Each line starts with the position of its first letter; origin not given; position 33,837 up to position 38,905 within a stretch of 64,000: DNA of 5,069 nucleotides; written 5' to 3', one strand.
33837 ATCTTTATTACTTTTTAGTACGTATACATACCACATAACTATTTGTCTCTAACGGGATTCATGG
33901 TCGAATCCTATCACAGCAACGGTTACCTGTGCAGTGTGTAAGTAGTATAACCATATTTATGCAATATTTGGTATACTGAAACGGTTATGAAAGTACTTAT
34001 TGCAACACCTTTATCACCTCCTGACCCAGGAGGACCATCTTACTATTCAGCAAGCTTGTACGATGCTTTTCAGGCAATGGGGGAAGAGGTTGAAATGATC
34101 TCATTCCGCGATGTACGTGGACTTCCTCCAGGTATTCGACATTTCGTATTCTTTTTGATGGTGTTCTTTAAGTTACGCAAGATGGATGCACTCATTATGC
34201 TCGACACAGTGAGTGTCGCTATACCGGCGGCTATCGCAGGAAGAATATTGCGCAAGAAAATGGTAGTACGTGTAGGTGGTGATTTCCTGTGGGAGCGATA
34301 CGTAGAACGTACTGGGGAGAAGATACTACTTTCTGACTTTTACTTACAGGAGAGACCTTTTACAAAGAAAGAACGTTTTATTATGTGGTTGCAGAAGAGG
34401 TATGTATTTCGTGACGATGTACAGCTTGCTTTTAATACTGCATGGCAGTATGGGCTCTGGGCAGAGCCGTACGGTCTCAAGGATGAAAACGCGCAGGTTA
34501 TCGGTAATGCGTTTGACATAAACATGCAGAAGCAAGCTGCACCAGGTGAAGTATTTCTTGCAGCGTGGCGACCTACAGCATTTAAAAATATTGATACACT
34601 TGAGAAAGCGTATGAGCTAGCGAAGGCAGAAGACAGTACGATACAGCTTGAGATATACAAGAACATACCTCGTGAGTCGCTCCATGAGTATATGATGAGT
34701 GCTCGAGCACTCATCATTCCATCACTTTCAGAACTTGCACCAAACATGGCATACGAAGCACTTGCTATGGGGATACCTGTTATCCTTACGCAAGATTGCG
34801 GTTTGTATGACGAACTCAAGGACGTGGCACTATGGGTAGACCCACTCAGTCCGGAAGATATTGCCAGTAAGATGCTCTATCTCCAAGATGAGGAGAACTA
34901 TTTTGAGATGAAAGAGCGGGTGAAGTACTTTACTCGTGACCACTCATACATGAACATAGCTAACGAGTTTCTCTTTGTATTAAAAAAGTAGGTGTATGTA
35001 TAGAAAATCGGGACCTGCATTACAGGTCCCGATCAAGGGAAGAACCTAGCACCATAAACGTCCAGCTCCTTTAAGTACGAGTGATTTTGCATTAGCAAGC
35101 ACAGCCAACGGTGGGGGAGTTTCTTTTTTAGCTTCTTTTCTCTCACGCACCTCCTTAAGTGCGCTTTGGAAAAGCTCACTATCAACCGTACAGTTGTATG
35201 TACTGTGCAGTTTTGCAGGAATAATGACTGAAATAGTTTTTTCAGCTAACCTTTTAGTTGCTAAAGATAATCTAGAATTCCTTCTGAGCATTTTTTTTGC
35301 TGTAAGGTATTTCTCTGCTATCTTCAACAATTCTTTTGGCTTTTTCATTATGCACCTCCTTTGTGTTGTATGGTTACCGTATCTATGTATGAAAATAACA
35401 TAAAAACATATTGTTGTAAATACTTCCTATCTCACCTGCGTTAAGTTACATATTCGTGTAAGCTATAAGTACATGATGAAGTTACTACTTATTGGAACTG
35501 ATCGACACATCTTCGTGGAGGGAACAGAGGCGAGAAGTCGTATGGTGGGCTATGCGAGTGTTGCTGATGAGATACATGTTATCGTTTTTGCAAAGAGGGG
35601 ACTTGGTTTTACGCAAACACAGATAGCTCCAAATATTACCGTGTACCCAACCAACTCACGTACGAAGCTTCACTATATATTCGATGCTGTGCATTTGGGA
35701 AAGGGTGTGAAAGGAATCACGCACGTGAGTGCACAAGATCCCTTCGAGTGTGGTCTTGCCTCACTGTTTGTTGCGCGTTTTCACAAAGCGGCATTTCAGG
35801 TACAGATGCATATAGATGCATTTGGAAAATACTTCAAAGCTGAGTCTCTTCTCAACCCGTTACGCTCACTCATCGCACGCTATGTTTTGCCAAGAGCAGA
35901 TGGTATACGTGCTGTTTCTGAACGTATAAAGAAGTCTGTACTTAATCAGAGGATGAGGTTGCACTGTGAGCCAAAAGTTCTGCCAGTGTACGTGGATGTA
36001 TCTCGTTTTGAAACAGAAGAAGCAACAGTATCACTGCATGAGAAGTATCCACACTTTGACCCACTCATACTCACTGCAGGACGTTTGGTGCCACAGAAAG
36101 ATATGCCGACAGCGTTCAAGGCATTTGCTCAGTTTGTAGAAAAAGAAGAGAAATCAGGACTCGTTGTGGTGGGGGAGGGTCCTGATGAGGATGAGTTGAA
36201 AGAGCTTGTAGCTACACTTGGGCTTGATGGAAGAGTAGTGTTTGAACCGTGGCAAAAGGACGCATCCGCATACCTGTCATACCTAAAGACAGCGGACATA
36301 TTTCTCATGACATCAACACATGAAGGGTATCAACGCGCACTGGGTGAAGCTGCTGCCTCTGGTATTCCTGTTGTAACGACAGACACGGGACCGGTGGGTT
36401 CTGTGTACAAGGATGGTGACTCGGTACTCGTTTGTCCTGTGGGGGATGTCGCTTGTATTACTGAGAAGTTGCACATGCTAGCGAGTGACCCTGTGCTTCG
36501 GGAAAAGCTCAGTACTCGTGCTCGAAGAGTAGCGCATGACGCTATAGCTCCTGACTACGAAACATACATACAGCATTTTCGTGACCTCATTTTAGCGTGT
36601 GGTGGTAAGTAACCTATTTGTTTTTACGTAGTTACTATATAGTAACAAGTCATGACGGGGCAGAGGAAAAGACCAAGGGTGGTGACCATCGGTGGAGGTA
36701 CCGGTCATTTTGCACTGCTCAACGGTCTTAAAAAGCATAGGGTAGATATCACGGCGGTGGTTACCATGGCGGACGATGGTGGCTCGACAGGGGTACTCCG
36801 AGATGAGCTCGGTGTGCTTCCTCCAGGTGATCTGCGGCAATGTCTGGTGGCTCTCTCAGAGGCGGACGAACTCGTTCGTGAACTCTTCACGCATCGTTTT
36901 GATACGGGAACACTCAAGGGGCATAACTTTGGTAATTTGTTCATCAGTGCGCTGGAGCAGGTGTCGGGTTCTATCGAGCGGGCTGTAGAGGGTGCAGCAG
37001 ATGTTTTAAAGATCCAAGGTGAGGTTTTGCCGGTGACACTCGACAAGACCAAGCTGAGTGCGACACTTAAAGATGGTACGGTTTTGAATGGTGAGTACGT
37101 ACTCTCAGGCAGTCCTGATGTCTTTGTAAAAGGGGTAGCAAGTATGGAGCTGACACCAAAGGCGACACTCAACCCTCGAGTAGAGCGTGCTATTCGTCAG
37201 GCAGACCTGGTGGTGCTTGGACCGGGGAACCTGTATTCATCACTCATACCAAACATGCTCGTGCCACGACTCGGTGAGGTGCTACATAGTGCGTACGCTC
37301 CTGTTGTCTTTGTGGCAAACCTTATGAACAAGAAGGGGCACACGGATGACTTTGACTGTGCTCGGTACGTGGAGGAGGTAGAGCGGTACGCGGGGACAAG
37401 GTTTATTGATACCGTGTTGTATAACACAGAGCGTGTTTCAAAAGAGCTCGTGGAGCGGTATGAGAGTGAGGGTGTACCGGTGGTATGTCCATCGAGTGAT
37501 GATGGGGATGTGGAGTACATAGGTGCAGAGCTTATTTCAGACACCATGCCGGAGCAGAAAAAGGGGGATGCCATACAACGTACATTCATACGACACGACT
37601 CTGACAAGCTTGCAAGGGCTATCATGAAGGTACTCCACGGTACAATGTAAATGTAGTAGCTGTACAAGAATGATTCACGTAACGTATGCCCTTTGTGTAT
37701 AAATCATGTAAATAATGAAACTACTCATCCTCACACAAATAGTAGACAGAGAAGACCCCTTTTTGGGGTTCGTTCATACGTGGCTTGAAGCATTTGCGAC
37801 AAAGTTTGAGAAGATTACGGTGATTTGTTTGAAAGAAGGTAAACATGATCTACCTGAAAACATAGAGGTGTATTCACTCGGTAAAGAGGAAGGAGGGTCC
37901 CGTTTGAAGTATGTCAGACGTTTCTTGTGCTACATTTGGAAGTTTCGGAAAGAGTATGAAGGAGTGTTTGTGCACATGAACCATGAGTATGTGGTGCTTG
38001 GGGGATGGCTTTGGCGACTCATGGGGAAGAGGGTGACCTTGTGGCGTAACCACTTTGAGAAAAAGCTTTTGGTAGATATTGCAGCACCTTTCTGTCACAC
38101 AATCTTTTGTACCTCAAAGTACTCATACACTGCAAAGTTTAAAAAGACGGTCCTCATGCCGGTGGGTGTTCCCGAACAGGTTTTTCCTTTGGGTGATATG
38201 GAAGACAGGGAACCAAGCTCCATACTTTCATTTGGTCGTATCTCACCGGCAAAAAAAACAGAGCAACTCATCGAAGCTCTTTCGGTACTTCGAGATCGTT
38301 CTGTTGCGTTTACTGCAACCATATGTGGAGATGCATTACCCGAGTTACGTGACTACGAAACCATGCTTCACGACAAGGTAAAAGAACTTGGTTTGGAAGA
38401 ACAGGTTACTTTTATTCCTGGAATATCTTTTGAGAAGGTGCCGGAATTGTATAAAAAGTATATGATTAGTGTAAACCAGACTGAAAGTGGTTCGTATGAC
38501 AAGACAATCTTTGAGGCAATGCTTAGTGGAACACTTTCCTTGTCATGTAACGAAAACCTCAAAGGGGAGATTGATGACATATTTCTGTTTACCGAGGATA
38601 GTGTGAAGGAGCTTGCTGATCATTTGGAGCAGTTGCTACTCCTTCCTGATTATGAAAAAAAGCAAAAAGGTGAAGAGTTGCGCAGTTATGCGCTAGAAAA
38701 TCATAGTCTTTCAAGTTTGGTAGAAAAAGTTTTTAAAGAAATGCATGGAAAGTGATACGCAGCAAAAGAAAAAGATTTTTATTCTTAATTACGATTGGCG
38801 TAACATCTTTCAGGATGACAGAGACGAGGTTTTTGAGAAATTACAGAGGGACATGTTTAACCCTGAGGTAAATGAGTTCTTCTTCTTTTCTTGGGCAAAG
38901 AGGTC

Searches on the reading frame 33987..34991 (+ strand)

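Call 7: search_protein_families(library=pfam, proteins=[window:33987-34991:+], max_evalue=0.001)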
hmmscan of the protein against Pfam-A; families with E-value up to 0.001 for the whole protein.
window:33987-34991:+ (334 aa): 3 families
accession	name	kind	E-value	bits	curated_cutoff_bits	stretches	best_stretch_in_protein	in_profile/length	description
PF00534.26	Glycos_transf_1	-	1.4e-12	47.9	26.4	1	205-315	59-168/172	Glycosyl transferases group 1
PF13692.12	Glyco_trans_1_4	-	2.3e-09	38.1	27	1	221-299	61-139/142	Glycosyl transferases group 1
PF20706.3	GT4-conflict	-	6e-07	29.2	26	1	206-290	250-327/385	Family 4 Glycosyltransferase in conflict systems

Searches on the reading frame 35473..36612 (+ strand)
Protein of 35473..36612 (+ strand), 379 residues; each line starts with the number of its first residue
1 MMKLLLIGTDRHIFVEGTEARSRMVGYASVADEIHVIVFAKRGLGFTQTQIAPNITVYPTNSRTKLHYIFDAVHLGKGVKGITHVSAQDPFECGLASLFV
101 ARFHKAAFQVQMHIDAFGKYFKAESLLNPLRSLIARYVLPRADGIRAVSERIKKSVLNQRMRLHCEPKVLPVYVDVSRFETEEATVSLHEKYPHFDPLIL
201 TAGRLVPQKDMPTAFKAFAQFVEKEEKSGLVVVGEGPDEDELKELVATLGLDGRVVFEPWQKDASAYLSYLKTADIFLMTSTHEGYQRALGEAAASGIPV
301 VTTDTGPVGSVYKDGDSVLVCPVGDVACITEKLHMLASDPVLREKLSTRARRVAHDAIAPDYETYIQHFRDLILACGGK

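Call 7: search_protein_families(library=pfam, proteins=[window:35473-36612:+], max_evalue=0.001)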
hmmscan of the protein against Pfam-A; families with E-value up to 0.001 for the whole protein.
window:35473-36612:+ (379 aa): 5 families
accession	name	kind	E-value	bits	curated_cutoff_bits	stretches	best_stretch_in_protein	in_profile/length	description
PF00534.26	Glycos_transf_1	-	7.8e-28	97.6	26.4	1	196-352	15-171/172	Glycosyl transferases group 1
PF13692.12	Glyco_trans_1_4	-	9.2e-25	88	27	1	197-339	2-142/142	Glycosyl transferases group 1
PF20706.3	GT4-conflict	-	7.8e-15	55.2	26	1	131-304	136-312/385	Family 4 Glycosyltransferase in conflict systems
PF13524.12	Glyco_trans_1_2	-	4e-06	27.3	25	1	248-354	11-129/144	Glycosyl transferase-like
PF13439.12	Glyco_transf_4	-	0.00075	20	28.5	0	33-159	19-152/170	Glycosyltransferase Family 4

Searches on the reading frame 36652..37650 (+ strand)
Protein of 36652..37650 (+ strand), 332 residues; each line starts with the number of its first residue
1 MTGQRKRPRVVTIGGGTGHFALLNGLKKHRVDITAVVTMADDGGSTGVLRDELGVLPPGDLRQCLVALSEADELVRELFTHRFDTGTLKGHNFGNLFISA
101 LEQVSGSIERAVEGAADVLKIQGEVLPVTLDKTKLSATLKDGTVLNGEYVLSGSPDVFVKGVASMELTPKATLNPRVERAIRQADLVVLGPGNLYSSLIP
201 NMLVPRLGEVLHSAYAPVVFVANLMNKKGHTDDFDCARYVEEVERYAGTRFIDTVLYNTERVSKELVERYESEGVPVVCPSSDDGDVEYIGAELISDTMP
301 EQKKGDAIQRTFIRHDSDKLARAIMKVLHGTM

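Call 8: search_protein_families(library=pfam, proteins=[window:36652-37650:+], max_evalue=0.001)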
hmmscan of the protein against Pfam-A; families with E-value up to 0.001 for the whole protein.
window:36652-37650:+ (332 aa): 1 family
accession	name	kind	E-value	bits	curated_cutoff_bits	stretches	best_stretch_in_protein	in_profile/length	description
PF01933.23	CofD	-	5.6e-86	288.7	30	1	10-279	1-271/290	2-phospho-L-lactate transferase CofD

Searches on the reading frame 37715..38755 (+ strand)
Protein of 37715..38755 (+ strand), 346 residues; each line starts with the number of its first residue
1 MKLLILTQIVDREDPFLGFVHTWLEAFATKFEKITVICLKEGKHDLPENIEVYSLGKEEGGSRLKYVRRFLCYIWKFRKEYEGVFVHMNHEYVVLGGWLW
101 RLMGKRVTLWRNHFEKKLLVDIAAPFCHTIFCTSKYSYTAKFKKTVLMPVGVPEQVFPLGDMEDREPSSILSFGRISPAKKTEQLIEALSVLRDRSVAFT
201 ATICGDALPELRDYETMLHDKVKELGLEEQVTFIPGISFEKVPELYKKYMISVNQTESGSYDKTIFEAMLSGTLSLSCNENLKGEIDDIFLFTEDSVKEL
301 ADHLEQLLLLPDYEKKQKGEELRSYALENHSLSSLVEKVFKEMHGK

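Call 8: search_protein_families(library=pfam, proteins=[window:37715-38755:+], max_evalue=0.001)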
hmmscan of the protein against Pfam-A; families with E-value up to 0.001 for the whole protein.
window:37715-38755:+ (346 aa): 2 families
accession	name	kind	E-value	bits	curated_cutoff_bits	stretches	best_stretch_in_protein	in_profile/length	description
PF00534.26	Glycos_transf_1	-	8.5e-13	48.6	26.4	1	166-316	14-164/172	Glycosyl transferases group 1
PF13692.12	Glyco_trans_1_4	-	9.4e-11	42.6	27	1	169-308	3-140/142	Glycosyl transferases group 1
